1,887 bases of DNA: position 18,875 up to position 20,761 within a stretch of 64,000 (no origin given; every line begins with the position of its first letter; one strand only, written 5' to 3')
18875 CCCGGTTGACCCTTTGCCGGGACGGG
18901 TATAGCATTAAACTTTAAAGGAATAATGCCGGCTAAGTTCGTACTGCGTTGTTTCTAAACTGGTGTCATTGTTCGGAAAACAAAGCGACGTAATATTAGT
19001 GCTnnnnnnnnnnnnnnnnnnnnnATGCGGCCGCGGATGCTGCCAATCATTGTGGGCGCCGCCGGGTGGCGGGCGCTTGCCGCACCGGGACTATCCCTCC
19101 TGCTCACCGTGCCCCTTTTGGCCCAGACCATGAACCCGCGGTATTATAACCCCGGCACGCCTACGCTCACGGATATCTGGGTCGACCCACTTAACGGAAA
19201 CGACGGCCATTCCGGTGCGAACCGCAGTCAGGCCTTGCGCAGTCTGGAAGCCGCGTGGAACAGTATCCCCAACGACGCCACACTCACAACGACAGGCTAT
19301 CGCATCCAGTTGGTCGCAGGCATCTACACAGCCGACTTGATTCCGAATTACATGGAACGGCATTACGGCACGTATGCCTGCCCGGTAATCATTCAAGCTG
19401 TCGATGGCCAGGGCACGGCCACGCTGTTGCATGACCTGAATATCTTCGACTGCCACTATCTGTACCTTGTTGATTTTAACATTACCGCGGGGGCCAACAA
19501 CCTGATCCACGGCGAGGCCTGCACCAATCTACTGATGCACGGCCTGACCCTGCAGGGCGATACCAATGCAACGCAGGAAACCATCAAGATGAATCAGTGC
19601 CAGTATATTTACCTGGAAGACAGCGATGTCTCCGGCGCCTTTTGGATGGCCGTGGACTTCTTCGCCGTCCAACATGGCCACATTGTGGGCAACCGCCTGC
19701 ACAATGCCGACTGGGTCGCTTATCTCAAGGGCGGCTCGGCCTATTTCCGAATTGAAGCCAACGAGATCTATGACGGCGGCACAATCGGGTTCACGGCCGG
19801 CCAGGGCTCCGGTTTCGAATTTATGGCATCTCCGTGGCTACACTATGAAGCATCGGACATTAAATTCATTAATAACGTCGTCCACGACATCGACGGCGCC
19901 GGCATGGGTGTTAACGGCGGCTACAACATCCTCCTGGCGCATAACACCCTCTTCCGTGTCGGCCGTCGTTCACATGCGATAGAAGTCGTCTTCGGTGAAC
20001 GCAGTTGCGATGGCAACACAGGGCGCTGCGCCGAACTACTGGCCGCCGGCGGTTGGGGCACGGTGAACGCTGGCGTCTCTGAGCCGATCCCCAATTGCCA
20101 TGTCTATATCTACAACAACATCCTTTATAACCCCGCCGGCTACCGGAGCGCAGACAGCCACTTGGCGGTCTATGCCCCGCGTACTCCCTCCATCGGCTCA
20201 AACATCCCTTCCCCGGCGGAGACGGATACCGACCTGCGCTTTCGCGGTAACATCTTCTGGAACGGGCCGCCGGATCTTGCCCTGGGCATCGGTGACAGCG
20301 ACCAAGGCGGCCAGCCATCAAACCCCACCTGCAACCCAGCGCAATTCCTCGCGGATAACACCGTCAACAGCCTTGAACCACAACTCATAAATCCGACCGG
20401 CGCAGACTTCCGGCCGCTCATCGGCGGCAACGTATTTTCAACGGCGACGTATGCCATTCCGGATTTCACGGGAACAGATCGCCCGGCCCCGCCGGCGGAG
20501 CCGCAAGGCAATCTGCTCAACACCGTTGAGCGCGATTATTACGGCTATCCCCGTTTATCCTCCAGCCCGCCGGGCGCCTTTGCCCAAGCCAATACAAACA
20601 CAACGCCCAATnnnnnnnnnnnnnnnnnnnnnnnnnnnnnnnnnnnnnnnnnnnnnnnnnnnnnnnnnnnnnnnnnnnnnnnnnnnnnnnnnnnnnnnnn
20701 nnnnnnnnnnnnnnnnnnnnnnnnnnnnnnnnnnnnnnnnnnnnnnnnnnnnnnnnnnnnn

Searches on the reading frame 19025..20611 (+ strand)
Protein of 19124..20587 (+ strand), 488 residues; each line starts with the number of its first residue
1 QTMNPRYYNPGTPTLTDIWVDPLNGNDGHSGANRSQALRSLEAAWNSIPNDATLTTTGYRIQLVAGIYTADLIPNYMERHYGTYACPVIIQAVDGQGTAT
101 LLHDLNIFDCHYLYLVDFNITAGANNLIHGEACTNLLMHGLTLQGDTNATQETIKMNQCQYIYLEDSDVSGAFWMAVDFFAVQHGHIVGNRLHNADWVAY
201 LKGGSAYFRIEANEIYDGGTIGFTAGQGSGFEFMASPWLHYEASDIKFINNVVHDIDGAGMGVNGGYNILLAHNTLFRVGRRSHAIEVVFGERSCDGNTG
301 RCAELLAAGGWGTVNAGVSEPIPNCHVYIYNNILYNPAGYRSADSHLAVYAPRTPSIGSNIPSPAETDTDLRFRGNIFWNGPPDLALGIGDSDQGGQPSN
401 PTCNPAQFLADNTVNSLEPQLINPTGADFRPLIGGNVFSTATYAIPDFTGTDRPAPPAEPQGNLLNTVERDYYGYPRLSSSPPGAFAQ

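Call 23: search_solved_structures(query=window:19124-20587:+, max_evalue=1)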
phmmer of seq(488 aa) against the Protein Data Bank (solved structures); distinct sequences matched with E-value up to 1: 7.
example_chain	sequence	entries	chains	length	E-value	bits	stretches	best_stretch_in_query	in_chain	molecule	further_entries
9ovq_A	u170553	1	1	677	0.74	11.9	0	160-235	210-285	Protein-arginine deiminase type-2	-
4n2h_A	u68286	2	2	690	0.75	11.9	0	160-235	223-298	Protein-arginine deiminase type-2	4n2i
4n2f_A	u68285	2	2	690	0.76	11.8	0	160-235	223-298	Protein-arginine deiminase type-2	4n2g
4n2d_A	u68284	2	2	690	0.76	11.8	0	160-235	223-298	Protein-arginine deiminase type-2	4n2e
4n2k_A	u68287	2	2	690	0.76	11.8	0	160-235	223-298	Protein-arginine deiminase type-2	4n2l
4n2m_A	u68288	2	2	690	0.76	11.8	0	160-235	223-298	Protein-arginine deiminase type-2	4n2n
4n20_A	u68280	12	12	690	0.76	11.8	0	160-235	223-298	Protein-arginine deiminase type-2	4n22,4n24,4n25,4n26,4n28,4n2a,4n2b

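Call 56: predict_structure(alignment_id=A2)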
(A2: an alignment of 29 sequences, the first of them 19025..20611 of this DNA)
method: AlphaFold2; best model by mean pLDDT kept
length: 529 residues; sequences in the alignment: 29
mean_pLDDT: 85.5   pTM: 0.87
mean pLDDT of the five models: 85.5, 82.5, 78.4, 77.4, 70.6
residues with pLDDT >= 90: 305; 70-90: 158; 50-70: 16; < 50: 50
segments of 3 or more residues with pLDDT < 50: 1-33, 262-270, 524-529
pLDDT, mean of each block of 10 residues (from residue 1): 36 42 40 67 93 98 97 98 95 98 95 96 96 96 98 89 96 94 90 95 92 92 96 89 97 92 47 76 97 92 97 92 82 81 79 86 97 83 89 83 92 84 82 86 94 94 92 91 63 80 91 89 43
secondary structure, 60 per line:
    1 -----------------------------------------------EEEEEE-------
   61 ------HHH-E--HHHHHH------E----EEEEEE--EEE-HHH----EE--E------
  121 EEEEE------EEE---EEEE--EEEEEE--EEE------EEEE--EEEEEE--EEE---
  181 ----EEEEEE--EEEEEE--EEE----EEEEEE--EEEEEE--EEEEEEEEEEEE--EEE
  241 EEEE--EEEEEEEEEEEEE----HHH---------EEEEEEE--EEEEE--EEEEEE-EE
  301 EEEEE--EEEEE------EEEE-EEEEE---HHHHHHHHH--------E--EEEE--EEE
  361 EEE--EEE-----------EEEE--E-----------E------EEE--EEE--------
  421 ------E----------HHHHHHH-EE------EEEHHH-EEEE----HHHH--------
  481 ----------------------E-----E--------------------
elements in order: E48-53 H74-79 E91-96 E99-101 E121-125 E132-134 E138-141 E144-149 E152-154 E161-164 E167-172 E175-177 E185-190 E193-198 E201-203 E208-213 E216-221 E224-235 E238-244 E247-259 E276-282 E285-289 E292-297 E299-305 E308-312 E319-322 E324-328 H332-340 E352-355 E358-363 E366-368 E380-383 E405-407 E410-412 H438-444 E454-456 E461-464 H469-472

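Call 58: fold_search(model_id=the predicted structure, library=pdb)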
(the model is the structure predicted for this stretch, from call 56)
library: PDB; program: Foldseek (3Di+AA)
matches with E <= 10: 481; with E <= 0.001: 55
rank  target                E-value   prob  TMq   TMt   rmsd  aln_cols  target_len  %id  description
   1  7v6i_A                1.0e-07  1.00  0.42  0.38  13.7       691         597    9  Crystal structure of lacto-N-biosidase BsaX from Bifidobacterium saguini, lacto-N-biose complex (released 2022-02-09)
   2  7v6m_A                2.1e-07  1.00  0.37  0.35  13.7       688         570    9  Crystal structure of lacto-N-biosidase TnX from Tynzenella nexilis, lacto-N-biose complex (released 2022-02-09)
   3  7o78_A                2.8e-07  1.00  0.36  0.38  11.5       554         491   11  Structure of the PL6 family chondroitinase B from Pseudopedobacter saltans, Pedsa3807 (released 2021-07-28)
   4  1ofm_A                3.2e-07  1.00  0.31  0.34   9.8       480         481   11  CRYSTAL STRUCTURE OF CHONDROITINASE B COMPLEXED TO CHONDROITIN 4-SULFATE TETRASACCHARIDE (released 2004-04-19)
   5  5gqc_A                3.4e-07  1.00  0.40  0.37  12.9       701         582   10  Crystal structure of lacto-N-biosidase LnbX from Bifidobacterium longum subsp. longum, ligand-free form (released 2017-04-19)
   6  5gkq_A                8.1e-07  1.00  0.26  0.21  15.5       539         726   12  Structure of PL6 family alginate lyase AlyGC mutant-R241A (released 2017-02-08)
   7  1dbg_A                8.5e-07  1.00  0.29  0.32  10.5       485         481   11  CRYSTAL STRUCTURE OF CHONDROITINASE B (released 2000-01-12)
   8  6kqs_A                1.0e-06  1.00  0.38  0.33   9.8       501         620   12  Crystal Structure of GH136 lacto-N-biosidase from Eubacterium ramulus - selenomethionine derivative (released 2020-06-10)
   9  7o7a_A                1.3e-06  1.00  0.25  0.29  14.2       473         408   11  Structure of the PL6 family alginate lyase Pedsa0632 from Pseudopedobacter saltans (released 2021-07-28)
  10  7o78_B                2.0e-06  1.00  0.28  0.29  13.0       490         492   12  Structure of the PL6 family chondroitinase B from Pseudopedobacter saltans, Pedsa3807 (released 2021-07-28)
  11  5olr_A                2.1e-06  1.00  0.39  0.48   7.7       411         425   13  Rhamnogalacturonan lyase (released 2017-11-29)
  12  5olr_C                2.2e-06  1.00  0.36  0.43   8.4       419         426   11  Rhamnogalacturonan lyase (released 2017-11-29)
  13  7o84_A                2.7e-06  1.00  0.23  0.28  14.4       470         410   12  Structure of the PL6 family alginate lyase Pedsa0632 from Pseudopedobacter saltans in complex with substrate (released 2021-07-28)
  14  2pyh_B                2.8e-06  1.00  0.35  0.47   7.4       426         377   11  Azotobacter vinelandii Mannuronan C-5 epimerase AlgE4 A-module complexed with mannuronan trisaccharide (released 2008-05-27)
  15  2pyg_B                2.8e-06  1.00  0.30  0.39   8.9       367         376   13  Azotobacter vinelandii Mannuronan C-5 epimerase AlgE4 A-module (released 2008-05-27)
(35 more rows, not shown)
